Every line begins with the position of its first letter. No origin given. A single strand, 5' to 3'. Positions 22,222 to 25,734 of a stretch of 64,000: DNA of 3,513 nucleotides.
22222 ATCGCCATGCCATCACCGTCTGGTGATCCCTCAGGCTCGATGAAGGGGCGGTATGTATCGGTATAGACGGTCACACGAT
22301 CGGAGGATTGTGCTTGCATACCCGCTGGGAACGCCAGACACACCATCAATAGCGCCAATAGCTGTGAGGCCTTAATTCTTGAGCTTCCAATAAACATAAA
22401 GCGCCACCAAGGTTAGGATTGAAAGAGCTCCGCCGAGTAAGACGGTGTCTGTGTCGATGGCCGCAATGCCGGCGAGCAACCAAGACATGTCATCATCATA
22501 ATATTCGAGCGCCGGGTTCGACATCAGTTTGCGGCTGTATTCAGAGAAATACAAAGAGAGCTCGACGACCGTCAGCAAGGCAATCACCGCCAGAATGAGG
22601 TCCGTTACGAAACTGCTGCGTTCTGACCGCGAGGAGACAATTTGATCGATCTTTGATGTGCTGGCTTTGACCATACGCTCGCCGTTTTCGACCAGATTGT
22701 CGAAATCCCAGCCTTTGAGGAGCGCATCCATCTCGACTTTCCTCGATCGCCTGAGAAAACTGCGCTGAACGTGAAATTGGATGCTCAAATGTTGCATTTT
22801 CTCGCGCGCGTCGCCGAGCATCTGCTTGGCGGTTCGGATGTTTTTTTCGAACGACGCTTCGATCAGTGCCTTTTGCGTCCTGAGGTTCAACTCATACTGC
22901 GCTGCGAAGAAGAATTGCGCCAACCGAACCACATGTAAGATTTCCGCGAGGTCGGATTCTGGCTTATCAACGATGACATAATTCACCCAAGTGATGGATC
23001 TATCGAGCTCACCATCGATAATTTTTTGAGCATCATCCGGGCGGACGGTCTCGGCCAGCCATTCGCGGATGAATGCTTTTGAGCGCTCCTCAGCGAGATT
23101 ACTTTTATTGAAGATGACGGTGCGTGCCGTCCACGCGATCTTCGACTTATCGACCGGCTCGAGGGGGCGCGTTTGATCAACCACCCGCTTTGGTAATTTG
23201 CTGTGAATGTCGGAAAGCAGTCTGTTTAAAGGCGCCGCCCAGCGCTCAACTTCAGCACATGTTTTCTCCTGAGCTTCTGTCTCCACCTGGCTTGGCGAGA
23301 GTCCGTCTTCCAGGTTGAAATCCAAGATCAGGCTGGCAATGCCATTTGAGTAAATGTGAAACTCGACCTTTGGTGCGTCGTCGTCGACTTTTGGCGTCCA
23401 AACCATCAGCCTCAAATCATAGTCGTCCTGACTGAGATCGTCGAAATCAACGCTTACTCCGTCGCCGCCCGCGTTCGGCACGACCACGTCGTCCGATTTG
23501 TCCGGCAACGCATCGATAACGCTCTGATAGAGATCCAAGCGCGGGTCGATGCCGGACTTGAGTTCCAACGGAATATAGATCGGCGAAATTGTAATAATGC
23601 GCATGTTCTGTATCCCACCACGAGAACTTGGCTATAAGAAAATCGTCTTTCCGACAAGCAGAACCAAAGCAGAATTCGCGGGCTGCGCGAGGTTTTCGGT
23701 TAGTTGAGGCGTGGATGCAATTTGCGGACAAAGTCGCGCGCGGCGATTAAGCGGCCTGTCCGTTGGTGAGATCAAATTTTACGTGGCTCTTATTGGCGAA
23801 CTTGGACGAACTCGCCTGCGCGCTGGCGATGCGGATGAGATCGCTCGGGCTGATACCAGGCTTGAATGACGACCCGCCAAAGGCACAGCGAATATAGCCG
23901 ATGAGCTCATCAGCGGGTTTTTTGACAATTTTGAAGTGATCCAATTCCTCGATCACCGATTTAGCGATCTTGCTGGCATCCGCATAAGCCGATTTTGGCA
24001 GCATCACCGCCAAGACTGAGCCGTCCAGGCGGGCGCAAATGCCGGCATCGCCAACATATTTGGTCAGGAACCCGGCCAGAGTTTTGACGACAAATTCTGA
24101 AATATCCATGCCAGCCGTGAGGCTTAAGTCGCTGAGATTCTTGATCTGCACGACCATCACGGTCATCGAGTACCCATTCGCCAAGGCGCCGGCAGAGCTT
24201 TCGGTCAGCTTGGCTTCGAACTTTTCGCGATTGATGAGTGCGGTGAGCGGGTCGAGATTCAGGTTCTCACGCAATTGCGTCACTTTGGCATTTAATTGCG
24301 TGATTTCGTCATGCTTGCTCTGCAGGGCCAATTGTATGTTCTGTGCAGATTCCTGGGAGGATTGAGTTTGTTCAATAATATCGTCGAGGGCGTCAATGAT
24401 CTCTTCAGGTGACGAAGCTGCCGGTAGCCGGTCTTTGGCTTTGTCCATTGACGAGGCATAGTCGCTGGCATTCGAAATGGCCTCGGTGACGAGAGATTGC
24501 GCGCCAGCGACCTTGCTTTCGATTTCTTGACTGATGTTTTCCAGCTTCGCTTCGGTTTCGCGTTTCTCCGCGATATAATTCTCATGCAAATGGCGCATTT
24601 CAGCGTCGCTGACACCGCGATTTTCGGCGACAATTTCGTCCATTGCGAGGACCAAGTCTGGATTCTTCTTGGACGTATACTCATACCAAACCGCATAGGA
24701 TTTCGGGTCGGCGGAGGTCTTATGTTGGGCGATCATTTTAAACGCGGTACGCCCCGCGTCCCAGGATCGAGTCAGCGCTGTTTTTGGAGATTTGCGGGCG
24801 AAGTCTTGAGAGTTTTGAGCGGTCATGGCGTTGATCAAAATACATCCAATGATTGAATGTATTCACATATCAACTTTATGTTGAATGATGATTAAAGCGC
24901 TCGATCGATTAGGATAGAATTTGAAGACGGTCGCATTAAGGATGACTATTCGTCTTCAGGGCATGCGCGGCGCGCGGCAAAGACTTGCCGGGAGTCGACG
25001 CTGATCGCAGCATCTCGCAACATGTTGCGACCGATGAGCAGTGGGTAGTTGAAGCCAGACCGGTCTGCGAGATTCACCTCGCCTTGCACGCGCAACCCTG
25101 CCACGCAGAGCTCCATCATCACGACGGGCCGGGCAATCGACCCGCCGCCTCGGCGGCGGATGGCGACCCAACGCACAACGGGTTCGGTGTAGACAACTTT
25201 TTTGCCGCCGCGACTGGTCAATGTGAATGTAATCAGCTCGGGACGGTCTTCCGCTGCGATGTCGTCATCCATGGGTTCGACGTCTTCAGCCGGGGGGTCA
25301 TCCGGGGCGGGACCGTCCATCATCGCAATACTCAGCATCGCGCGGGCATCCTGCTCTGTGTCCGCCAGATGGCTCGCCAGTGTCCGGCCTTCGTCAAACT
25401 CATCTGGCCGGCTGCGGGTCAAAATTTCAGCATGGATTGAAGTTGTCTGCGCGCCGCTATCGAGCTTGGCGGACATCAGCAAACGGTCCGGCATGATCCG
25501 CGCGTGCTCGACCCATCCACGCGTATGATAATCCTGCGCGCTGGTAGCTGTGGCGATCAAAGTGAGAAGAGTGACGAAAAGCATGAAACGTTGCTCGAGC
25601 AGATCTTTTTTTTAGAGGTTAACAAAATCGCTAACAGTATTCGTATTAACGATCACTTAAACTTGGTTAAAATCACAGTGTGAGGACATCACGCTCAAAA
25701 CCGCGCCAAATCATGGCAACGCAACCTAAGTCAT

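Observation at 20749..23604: Uncharacterised three-gene operon: CorA-like protein, extended binding protein, duplicated CBU_0592-like membrane protein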

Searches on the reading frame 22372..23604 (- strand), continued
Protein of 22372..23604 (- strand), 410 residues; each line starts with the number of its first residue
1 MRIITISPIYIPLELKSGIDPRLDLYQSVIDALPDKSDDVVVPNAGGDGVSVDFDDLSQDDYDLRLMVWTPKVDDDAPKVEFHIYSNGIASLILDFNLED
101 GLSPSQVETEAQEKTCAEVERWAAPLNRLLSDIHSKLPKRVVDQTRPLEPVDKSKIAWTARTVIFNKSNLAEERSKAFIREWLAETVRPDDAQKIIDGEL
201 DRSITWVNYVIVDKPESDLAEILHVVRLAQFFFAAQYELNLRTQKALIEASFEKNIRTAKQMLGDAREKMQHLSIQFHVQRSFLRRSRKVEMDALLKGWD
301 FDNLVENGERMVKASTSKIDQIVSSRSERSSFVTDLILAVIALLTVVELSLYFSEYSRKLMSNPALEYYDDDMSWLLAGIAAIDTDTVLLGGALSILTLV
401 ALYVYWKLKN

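Call 35: search_protein_families(library=pfam, proteins=[P0099, P0108, P0122, P0128, P0153, P0199, P0110, P0166, P0103, P0193], max_evalue=0.01)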
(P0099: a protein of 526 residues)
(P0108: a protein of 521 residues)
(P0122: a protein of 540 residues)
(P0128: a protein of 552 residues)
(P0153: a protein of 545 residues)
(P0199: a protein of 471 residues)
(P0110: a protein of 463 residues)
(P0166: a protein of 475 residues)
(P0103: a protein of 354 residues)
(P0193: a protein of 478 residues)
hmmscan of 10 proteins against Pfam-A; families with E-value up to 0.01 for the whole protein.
P0099 (526 aa): 1 family
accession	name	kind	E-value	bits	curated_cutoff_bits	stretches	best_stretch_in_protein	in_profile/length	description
PF19669.4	DUF6172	-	0.0029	18.1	27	0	391-417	22-48/95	Family of unknown function (DUF6172)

P0108 (521 aa): 0 families

P0122 (540 aa): 0 families

P0128 (552 aa): 0 families

P0153 (545 aa): 0 families

P0199 (471 aa): 0 families

P0110 (463 aa): 0 families

P0166 (475 aa): 0 families

P0103 (354 aa): 0 families

P0193 (478 aa): 0 families

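Call 36: find_related_loci(query=A1, collection=genome_contigs, flank=5000)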
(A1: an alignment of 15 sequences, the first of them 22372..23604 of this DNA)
Query A1 (410 aa) in genome_contigs; peptide patterns used: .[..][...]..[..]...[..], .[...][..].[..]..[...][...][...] (x = any residue, [..] = any of these).
51 stretches matched a pattern; 24 encode a relative of the query (tblastn E <= 1e-3); 24 distinct loci.
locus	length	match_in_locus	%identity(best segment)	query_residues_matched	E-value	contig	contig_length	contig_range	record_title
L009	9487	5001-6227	66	1-409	0e+0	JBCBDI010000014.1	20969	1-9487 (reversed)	MAG: Pseudomonadota bacterium isolate J06597_5 NODE_14_length_20969_cov_4.531352, whole genome shotgun sequence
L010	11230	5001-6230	45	1-409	2e-112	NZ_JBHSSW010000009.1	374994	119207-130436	Ponticaulis profundi strain CGMCC-1.15741 GCM70027110_39, whole genome shotgun sequence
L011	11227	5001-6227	44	1-409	2e-107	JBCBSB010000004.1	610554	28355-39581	MAG: Pseudomonadota bacterium isolate J06638_13 NODE_4_length_610554_cov_21.096058, whole genome shotgun sequence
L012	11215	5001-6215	42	1-409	2e-102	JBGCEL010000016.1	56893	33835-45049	MAG: Gammaproteobacteria bacterium isolate SGMAG-48 contig16, whole genome shotgun sequence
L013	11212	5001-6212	36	1-409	1e-84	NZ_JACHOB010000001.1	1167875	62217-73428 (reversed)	Parvularcula dongshanensis strain DSM 102850 Ga0373365_01, whole genome shotgun sequence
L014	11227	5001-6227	33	1-406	2e-84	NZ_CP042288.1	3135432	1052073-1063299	Aquisalinus flavus strain D11M-2 chromosome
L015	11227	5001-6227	37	1-409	8e-84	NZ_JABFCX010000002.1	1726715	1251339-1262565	Parvularcula mediterranea strain ZS-1/3 NODE_1_length_1726718_cov_61.551918_consensus, whole genome shotgun sequence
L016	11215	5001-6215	44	1-409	3e-106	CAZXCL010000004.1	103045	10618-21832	MAG TPA_asm: uncultured Gammaproteobacteria bacterium isolate SRP268394_co1_214 genome assembly, contig: NODE_226_length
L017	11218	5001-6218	36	1-410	1e-78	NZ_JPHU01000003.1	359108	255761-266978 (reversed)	Parvularcula oceani strain JLT2013 contig00003, whole genome shotgun sequence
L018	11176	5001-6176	34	1-394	1e-64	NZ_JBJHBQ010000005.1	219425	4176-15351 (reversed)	MAG: Glycocaulis sp. isolate SF2967_J5348.rosella_refined.105 NODE_47_length_219425_cov_10.141885, whole genome shotgun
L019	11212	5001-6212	32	1-410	3e-63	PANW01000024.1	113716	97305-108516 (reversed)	MAG: Cellvibrionaceae bacterium isolate SAT230 144640, whole genome shotgun sequence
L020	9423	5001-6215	32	3-409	4e-63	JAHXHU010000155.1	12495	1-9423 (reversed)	MAG: Candidatus Thiodiazotropha sp. (ex Ustalcina ferruginea) isolate L011_Th1 c_000000000105, whole genome shotgun sequ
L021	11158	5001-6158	34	1-388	6e-62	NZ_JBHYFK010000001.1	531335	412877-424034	MAG: Glycocaulis sp. isolate CCAP1475_9_bin-013 CCAP1475_9_bin-013_c1, whole genome shotgun sequence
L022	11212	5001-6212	31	2-403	2e-60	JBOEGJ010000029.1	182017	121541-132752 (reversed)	MAG: Cellvibrionaceae bacterium isolate PBSAgam8 PBSAc_contig_923, whole genome shotgun sequence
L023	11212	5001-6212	30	5-404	2e-57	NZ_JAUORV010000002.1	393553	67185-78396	Aliiglaciecola sp. 3_MG-2023 strain C1R02 EFHKEOBH_2, whole genome shotgun sequence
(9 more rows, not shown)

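Call 56: find_encoding_contigs(protein=P0108, flank=5000, max_places=2)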
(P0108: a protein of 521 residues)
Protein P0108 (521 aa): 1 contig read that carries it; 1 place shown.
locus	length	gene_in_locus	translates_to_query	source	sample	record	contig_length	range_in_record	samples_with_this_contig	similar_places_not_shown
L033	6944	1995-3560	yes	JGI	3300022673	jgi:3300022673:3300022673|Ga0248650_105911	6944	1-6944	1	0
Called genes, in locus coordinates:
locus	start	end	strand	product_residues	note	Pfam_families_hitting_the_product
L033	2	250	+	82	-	?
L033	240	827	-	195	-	PF26604:CBU_0592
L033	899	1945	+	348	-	-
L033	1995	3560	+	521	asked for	-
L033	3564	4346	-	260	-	PF05721:PhyH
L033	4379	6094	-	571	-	PF01979:Amidohydro_1 (faint), PF07969:Amidohydro_3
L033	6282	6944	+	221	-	?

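Call 60: find_encoding_contigs(protein=P0128, flank=5000, max_places=2)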
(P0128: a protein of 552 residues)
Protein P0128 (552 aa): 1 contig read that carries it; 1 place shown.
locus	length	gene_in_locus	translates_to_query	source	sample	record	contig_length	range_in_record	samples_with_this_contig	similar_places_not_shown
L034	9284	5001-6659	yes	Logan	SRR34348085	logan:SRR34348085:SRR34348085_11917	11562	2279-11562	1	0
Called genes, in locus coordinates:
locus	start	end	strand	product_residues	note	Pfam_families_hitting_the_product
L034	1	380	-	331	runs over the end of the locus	-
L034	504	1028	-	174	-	PF04542:Sigma70_r2, PF08281:Sigma70_r4_2 (weak)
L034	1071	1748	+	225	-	PF01081:Aldolase, PF03060:NMO (faint)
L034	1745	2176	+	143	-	-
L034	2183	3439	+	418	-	PF01676:Metalloenzyme, PF10143:PhosphMutase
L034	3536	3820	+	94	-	PF26604:CBU_0592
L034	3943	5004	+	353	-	-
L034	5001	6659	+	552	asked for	-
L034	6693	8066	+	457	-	PF13175:AAA_15, PF13304:AAA_21, PF12476:DUF3696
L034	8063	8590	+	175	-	-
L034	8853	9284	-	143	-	?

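Call 61: find_encoding_contigs(protein=P0099, flank=5000, max_places=2)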
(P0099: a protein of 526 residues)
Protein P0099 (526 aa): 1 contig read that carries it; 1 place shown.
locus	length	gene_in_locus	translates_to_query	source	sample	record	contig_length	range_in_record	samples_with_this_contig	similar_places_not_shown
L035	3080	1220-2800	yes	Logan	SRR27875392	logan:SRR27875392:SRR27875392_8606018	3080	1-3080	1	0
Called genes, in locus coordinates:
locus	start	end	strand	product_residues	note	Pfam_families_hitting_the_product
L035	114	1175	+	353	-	-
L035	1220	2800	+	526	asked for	-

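Call 62: find_encoding_contigs(protein=P0199, flank=5000, max_places=2)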
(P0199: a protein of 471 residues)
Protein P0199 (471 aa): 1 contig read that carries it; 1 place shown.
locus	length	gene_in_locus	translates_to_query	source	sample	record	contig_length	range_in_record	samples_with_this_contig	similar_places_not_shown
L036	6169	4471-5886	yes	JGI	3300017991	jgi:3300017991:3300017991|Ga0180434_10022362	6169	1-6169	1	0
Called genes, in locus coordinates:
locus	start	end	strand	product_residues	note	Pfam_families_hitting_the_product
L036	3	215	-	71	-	?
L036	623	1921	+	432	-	PF07690:MFS_1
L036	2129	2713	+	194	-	PF00903:Glyoxalase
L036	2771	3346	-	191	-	PF10688:Imp-YgjV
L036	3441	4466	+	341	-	-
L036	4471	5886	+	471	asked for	-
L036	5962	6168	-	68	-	?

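Call 63: find_encoding_contigs(protein=P0110, flank=5000, max_places=2)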
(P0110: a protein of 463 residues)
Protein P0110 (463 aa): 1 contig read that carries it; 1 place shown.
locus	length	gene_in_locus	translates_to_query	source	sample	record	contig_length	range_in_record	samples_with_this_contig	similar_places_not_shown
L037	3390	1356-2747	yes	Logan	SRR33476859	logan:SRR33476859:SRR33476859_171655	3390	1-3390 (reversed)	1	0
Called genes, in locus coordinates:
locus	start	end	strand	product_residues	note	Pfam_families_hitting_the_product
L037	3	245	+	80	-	?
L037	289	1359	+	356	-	-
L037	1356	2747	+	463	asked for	-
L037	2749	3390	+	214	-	?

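Call 72: search_protein_families(library=padloc, proteins=[window:22372-23604:-], max_evalue=0.01)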
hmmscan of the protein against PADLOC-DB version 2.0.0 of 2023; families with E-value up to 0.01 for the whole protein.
window:22372-23604:- (410 aa): 0 families

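Call 79: search_solved_structures(query=A4, max_evalue=10, show_alignments=2)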
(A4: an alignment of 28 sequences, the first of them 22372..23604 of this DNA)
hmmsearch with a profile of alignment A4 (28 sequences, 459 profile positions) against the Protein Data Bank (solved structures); distinct sequences matched with E-value up to 10: 0.

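Call 90: search_protein_families(library=ncbifam, proteins=[L036:2771-3346:-, L034:3536-3820:+, L033:240-827:-], max_evalue=1)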
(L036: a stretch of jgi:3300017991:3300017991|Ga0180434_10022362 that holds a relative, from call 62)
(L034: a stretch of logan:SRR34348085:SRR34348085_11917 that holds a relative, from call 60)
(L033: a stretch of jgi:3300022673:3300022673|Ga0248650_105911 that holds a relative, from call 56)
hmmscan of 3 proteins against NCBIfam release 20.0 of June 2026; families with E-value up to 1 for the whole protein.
L036:2771-3346:- (191 aa): 0 families

L034:3536-3820:+ (94 aa): 3 families
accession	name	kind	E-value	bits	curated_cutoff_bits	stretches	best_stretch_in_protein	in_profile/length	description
NF047864.1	CBU_0592_membra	subfamily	6.6e-12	45.2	25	1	12-78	2-68/72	CBU_0592 family membrane protein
NF051875.1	glycan_WsfD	subfamily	0.046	12.4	80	1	13-83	96-165/452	glycan biosynthesis hexose transferase WsfD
NF003677.0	PRK05305.1-1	equivalog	0.1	11.9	315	1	6-29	30-53/232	phosphatidylserine decarboxylase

L033:240-827:- (195 aa): 1 family
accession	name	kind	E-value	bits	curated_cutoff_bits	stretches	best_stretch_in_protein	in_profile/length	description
NF047864.1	CBU_0592_membra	subfamily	5.5e-13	48.6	25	2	5-71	3-70/72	CBU_0592 family membrane protein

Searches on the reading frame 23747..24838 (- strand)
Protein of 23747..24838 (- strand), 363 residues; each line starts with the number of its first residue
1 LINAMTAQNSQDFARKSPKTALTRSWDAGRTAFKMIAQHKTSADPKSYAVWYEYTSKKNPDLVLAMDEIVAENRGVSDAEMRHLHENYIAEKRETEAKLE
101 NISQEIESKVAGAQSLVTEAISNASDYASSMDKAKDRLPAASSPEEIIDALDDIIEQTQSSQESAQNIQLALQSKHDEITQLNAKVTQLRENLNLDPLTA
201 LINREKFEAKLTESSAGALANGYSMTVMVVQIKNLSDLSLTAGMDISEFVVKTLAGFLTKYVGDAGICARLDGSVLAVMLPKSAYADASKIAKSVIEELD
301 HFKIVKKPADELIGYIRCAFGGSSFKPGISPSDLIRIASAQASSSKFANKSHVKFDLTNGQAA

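Call 3: search_protein_families(library=pfam, proteins=[window:23747-24838:-], max_evalue=0.1)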
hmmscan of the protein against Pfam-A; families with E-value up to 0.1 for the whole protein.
window:23747-24838:- (363 aa): 5 families
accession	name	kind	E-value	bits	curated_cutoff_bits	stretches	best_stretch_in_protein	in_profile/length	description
PF00990.26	GGDEF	-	2e-17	63.8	23.8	1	194-347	2-156/161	Diguanylate cyclase, GGDEF domain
PF22216.1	Sas-6_C_CC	-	0.013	16.1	27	1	152-193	13-54/57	Spindle assembly abnormal protein 6 homolog, C-terminal coiled coil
PF23789.1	Pre_tape_measure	-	0.022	15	27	1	79-181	40-137/149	Pre-tape measure protein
PF15619.11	Lebercilin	-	0.062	13.3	34.3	1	156-217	74-132/193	Ciliary protein causing Leber congenital amaurosis disease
PF06156.18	YabA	-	0.079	14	30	1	145-205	4-53/103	Initiation control protein YabA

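Call 4: search_protein_families(library=ncbifam, proteins=[window:23747-24838:-], max_evalue=0.1)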
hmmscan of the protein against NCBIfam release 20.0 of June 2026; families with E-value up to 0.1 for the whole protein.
window:23747-24838:- (363 aa): 21 families
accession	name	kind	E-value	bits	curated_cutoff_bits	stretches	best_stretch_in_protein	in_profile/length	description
NF038266.1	diguan_SiaD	equivalog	5.4e-12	45.6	290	1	185-309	86-210/252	biofilm regulation diguanylate cyclase SiaD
TIGR00254.1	GGDEF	domain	1.2e-11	44.6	37.4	1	195-353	7-164/168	diguanylate cyclase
NF047654.1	DiguCycDgcRLepto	equivalog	8.5e-11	41.3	500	1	182-348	122-288/295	diguanylate cyclase DgcR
NF007423.1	PRK09966.1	equivalog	2.7e-09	36.4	325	1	182-301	228-348/390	diguanylate cyclase DgcN/YfiN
NF008281.1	PRK11059.1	equivalog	2.7e-08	32.6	663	1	188-330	216-356/633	RNase E specificity factor CsrD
NF007380.0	PRK09894.1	equivalog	3.3e-08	33.2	256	1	154-338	93-269/296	diguanylate cyclase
NF007135.0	PRK09581.1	equivalog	4.6e-08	32.3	474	1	153-301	253-400/457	PleD family two-component system response regulator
NF045673.1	c-di-GMPRcptLapD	equivalog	7.3e-08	31.2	1020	1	184-347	227-389/647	cyclic di-GMP receptor LapD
NF007298.0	PRK09776.1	equivalog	5e-07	28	1135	1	178-302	669-793/1111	diguanylate cyclase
NF047872.1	GGDEF_GdpS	equivalog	2.4e-06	27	400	1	174-298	168-292/355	GGDEF domain-containing protein GdpS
NF045675.1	PhdiestaseDibA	equivalog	2.8e-06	26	980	1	178-303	188-315/623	phosphodiesterase DibA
NF053781.1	cdiGMPphdstlr2612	equivalog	3.8e-05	21.5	1600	1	159-305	810-954/1268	Tlr1612 family c-di-GMP phosphodiesterase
NF051473.1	DigCycDgcsShew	equivalog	8.3e-05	22.1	400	1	185-307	127-248/291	diguanylate cyclase DgcS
NF050064.1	BlResRespRegCbrR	equivalog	0.00059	18.9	600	1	174-305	235-366/415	bile resistance response regulator CbrR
NF041606.1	dguan_cyc_DgcA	equivalog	0.00073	18.6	370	1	187-305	172-290/340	diguanylate cyclase DgcA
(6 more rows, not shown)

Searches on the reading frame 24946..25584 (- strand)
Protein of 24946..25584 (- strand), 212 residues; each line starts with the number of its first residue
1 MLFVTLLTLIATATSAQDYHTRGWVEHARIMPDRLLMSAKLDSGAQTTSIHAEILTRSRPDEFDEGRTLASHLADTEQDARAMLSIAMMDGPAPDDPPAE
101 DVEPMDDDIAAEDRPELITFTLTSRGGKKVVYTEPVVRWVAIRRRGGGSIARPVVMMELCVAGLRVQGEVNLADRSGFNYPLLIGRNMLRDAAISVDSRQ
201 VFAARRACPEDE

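Call 3: search_protein_families(library=pfam, proteins=[window:24946-25584:-], max_evalue=0.1)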
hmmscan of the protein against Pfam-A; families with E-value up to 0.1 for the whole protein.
window:24946-25584:- (212 aa): 1 family
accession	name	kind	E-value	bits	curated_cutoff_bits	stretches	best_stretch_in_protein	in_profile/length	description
PF05618.17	Zn_protease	-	5.3e-19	68.9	27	2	128-202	59-133/138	Putative ATP-dependent zinc protease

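Call 4: search_protein_families(library=ncbifam, proteins=[window:24946-25584:-], max_evalue=0.1)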
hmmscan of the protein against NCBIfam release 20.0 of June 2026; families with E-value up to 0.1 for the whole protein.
window:24946-25584:- (212 aa): 4 families
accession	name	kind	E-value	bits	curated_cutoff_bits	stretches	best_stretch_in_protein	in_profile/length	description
NF052264.1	retropep_RloA3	equivalog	7e-25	87.6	210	2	133-208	86-159/159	retropepsin-like aspartic peptidase RloA3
NF052263.1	retropep_RloA2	exception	4.9e-19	68.4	250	1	112-206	62-167/170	retropepsin-like aspartic peptidase RloA2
NF052262.1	retropep_RloA1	exception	6.8e-18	64.9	280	2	150-208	111-170/178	retropepsin-like aspartic peptidase RloA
NF052261.1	Asp_endo_RimB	equivalog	0.00098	18.9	200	0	134-199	73-138/148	retropepsin-like aspartic endopeptidase RimB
